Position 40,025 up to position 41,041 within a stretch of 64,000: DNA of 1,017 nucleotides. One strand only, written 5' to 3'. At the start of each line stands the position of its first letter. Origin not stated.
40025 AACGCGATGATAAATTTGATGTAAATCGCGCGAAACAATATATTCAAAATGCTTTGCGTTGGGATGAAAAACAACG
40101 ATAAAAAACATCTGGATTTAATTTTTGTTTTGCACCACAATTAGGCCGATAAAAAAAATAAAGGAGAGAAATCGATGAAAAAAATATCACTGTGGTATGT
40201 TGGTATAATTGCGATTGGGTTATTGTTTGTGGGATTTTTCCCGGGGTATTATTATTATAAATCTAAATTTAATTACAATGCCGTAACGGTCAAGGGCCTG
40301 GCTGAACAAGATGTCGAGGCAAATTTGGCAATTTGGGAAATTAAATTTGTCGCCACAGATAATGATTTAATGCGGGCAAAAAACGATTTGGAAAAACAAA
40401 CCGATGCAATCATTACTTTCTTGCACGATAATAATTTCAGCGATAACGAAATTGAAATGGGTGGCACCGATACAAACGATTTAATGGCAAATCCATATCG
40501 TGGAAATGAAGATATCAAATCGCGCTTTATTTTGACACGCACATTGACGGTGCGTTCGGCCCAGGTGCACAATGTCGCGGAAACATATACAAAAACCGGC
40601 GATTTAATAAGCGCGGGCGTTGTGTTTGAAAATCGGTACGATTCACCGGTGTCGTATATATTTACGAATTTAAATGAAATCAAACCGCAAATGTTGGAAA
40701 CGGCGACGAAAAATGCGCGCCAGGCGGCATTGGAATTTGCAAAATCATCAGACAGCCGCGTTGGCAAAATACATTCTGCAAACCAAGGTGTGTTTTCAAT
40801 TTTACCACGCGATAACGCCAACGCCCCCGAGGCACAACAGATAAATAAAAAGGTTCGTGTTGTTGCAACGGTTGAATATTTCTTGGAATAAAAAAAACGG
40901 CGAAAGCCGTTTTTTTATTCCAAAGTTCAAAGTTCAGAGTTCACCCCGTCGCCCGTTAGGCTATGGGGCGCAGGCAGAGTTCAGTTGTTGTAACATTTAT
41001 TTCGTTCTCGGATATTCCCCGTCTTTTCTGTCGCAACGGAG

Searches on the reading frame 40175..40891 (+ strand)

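Call 12: search_protein_families(library=pfam, proteins=[window:40175-40891:+], max_evalue=0.01)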
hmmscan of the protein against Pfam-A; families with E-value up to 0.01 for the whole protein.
window:40175-40891:+ (238 aa): 1 family
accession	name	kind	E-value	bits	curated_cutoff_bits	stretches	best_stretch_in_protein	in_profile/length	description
PF04402.19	SIMPL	-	1.9e-18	67.9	25.2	1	37-233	1-203/205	Protein of unknown function (DUF541)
